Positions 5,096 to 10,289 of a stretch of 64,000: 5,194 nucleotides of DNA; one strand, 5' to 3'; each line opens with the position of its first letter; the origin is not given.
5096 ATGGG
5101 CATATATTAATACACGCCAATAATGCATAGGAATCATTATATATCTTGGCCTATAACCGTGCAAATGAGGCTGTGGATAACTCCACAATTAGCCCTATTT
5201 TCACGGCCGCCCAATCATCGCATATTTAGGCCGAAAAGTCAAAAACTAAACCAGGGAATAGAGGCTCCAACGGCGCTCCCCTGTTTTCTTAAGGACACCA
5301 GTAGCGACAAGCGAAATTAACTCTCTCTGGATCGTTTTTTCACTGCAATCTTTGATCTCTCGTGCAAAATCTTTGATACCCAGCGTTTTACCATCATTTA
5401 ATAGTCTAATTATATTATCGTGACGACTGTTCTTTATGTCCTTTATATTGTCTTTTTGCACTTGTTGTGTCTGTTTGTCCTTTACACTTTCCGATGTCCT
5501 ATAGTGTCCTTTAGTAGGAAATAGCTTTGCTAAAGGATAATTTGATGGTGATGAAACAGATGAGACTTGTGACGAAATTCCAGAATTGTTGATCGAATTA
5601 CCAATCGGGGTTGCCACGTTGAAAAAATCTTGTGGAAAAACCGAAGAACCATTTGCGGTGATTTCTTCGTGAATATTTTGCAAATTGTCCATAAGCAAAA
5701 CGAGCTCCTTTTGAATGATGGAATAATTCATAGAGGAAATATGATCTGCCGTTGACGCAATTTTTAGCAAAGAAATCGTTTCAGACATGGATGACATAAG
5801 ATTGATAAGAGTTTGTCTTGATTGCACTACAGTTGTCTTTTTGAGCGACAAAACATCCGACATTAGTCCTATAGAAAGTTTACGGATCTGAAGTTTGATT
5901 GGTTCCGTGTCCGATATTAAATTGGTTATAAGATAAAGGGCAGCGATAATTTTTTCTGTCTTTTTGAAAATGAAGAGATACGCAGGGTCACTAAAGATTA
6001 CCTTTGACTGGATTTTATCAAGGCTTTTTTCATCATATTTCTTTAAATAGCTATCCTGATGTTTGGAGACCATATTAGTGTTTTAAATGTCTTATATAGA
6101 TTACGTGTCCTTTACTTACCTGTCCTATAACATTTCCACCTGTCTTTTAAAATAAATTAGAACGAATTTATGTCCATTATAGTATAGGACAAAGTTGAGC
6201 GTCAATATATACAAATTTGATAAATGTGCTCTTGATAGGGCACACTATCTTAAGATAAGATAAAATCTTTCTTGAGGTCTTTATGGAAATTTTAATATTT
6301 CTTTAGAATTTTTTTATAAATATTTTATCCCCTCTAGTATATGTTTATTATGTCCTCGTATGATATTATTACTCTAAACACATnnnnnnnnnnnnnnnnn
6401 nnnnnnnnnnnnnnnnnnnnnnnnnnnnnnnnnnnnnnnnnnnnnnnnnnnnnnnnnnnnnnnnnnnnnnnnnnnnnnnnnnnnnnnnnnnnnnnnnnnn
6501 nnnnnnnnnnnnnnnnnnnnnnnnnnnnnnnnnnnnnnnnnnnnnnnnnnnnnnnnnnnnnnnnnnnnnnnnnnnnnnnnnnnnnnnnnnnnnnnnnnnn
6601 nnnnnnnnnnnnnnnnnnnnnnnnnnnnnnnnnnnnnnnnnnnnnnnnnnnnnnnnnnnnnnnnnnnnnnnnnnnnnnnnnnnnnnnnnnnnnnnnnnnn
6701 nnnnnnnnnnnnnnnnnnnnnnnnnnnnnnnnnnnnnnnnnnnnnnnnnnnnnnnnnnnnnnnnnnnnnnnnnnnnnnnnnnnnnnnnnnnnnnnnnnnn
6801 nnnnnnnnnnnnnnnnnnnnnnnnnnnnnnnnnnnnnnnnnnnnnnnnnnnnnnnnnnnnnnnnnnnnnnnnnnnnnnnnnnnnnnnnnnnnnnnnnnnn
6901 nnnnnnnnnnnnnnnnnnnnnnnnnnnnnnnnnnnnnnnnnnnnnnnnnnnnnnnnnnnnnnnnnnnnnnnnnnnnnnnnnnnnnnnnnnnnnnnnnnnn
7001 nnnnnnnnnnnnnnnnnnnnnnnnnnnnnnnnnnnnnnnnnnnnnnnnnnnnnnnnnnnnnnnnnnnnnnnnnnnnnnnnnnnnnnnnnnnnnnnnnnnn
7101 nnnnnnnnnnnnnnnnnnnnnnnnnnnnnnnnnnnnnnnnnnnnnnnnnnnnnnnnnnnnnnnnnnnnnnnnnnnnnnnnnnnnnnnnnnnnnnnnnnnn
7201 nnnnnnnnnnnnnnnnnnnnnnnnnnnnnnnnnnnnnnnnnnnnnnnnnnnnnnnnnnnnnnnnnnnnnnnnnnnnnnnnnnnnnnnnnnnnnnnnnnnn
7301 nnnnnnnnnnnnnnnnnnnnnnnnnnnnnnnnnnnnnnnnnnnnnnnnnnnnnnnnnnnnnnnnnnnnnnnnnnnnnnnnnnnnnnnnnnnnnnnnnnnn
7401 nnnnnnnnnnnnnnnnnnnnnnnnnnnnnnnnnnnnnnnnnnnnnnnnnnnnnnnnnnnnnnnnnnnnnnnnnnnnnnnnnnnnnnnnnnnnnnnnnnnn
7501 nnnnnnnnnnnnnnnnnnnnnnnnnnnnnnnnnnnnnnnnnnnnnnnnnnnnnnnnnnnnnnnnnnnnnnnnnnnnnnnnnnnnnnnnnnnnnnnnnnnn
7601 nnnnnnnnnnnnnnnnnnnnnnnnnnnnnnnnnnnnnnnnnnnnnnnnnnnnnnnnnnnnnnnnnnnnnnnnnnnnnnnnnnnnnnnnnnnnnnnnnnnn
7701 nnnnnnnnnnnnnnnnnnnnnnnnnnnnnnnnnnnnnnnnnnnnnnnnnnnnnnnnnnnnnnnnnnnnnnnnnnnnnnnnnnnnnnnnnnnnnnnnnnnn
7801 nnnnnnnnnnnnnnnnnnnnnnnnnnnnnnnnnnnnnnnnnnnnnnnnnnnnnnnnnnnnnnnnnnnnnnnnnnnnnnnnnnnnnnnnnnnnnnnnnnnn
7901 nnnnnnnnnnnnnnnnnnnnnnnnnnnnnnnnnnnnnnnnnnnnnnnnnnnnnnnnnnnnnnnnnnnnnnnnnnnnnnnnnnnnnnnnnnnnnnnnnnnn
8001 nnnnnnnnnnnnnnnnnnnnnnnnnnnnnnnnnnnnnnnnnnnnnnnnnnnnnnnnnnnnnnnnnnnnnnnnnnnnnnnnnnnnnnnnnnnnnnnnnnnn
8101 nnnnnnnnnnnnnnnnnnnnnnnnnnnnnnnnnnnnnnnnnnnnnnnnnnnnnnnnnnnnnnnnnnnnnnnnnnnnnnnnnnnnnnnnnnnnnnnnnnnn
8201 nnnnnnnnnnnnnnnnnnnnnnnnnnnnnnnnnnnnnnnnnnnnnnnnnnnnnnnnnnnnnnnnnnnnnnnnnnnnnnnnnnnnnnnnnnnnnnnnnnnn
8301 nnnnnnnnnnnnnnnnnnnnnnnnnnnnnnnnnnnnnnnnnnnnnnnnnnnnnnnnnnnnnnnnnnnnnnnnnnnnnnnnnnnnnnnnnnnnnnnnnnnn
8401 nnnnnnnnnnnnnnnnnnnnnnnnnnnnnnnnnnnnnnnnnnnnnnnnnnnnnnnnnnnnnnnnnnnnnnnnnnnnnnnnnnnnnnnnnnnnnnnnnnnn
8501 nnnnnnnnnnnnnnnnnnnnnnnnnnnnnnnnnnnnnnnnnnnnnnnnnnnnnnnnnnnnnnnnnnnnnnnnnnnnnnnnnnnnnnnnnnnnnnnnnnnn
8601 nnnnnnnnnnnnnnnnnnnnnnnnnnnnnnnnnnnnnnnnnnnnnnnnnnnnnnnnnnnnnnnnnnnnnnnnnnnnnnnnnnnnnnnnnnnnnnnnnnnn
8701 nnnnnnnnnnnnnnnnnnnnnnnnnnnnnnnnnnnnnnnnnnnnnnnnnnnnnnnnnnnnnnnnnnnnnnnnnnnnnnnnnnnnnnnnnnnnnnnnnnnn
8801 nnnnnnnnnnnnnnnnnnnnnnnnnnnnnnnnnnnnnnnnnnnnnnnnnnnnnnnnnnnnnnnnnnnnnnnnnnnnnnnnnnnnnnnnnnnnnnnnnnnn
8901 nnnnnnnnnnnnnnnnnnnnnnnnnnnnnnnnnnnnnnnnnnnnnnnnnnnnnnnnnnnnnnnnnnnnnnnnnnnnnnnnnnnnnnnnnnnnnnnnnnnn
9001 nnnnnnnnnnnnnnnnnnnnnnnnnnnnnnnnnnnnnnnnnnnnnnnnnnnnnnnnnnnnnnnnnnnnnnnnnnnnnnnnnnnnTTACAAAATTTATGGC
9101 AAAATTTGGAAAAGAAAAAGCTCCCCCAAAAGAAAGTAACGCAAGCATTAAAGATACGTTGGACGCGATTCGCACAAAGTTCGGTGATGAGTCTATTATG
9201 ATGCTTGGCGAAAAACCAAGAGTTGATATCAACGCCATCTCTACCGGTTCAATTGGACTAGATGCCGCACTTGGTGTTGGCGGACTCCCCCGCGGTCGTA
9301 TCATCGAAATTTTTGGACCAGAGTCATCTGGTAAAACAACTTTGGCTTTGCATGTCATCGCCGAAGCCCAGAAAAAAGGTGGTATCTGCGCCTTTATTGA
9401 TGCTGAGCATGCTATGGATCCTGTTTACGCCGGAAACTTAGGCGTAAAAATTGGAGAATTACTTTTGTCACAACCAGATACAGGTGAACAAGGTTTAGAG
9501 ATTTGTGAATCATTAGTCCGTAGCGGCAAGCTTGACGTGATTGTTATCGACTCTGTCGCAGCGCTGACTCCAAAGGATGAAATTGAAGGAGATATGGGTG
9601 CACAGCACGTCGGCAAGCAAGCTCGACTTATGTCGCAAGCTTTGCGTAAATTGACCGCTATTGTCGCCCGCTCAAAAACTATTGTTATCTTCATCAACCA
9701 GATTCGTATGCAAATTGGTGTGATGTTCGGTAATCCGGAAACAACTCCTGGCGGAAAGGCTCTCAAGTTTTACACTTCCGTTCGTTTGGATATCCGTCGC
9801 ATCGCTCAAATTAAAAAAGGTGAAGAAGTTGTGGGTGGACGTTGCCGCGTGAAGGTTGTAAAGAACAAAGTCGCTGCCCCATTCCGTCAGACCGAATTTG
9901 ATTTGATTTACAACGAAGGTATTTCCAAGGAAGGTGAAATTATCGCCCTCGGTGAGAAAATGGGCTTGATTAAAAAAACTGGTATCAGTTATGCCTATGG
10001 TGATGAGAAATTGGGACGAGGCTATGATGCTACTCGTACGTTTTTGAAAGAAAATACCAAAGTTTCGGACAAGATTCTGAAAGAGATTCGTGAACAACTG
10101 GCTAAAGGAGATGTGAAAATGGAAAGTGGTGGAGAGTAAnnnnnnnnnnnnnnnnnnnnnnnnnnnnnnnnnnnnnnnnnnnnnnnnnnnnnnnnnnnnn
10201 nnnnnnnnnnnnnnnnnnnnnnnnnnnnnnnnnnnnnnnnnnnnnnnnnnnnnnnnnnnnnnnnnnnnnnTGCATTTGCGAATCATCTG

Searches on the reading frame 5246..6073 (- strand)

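Call 8: search_protein_families(library=pfam, proteins=[window:5246-6073:-])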
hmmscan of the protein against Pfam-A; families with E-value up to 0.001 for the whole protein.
window:5246-6073:- (275 aa): 0 families

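Call 74: search_protein_families(library=ncbifam, proteins=[window:5246-6073:-], max_evalue=0.01)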
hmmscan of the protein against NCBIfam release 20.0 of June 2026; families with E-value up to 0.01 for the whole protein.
window:5246-6073:- (275 aa): 3 families
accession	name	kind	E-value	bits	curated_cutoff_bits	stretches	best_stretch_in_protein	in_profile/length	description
NF006264.0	PRK08411.1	subfamily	0.00079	18.3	729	1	99-260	91-241/572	flagellin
NF010116.0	PRK13589.1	subfamily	0.00097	17.9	983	1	99-260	91-241/576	flagellin A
NF009234.0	PRK12584.1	equivalog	0.0091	15.1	752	1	99-175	91-166/510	flagellin A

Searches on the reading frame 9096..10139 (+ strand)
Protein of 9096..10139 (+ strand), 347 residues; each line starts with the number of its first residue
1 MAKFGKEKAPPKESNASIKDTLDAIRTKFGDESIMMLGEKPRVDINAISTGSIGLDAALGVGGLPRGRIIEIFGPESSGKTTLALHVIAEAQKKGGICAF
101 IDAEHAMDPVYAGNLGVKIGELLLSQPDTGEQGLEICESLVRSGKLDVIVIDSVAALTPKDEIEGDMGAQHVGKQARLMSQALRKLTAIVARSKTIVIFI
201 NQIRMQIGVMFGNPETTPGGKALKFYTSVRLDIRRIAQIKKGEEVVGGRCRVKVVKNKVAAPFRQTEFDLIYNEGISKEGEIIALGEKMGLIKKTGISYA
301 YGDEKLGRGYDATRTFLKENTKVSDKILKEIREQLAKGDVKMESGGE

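Call 8: search_protein_families(library=pfam, proteins=[window:9096-10139:+])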
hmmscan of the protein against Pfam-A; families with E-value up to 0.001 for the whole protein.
window:9096-10139:+ (347 aa): 8 families
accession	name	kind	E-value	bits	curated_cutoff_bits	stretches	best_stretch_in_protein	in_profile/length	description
PF00154.27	RecA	-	6.2e-135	449.1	27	1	18-277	3-262/262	recA bacterial DNA recombination protein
PF21096.2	RecA_C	-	6e-14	52.4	27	1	280-335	1-56/57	RecA C-terminal domain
PF08423.17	Rad51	-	2.7e-10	40.3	22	1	42-109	2-74/244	Rad51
PF06745.19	ATPase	-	3.4e-08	33.6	26.6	1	49-110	2-63/231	KaiC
PF01637.24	ATPase_2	-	4.9e-05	23.7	33.2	1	68-204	21-120/225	ATPase domain predominantly from Archaea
PF13481.12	AAA_25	-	0.00018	21.7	27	0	62-90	28-56/195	AAA domain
PF13401.12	AAA_22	-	0.00046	20.9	27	0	68-160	6-97/130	AAA domain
PF13191.12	AAA_16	-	0.00056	20.9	32.6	1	57-202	14-140/167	AAA ATPase domain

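Call 51: list_cluster_members(proteins=[window:9096-10139:+, window:27261-28460:-, window:14162-15622:-, window:10911-11483:+, window:35003-35428:-])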
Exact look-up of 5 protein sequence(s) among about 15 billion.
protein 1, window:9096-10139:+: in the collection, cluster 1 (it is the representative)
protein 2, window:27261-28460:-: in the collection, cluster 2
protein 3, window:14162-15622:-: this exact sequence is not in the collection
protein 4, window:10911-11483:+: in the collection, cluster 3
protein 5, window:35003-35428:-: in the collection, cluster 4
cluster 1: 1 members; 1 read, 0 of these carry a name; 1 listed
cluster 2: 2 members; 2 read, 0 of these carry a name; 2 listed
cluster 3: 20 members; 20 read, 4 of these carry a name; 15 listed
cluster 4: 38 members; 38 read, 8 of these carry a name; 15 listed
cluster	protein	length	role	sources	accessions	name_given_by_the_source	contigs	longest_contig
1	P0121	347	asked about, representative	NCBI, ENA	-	-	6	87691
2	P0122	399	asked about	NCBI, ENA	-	-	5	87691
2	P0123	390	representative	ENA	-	-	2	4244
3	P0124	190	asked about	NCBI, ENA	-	-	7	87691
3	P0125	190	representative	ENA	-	-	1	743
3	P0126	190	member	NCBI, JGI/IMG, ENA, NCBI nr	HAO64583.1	TPA: elongation factor P [Candidatus Taylorbacteria bacterium] | elongation factor P [Candidatus Taylorbacteria bacterium]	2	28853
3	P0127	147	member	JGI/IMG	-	elongation factor P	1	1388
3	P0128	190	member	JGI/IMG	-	elongation factor P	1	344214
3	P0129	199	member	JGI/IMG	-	elongation factor P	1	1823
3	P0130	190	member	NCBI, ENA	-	-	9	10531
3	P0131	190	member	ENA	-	-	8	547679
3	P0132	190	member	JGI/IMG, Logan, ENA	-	-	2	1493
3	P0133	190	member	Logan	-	-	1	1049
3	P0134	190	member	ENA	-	-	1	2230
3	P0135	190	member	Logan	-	-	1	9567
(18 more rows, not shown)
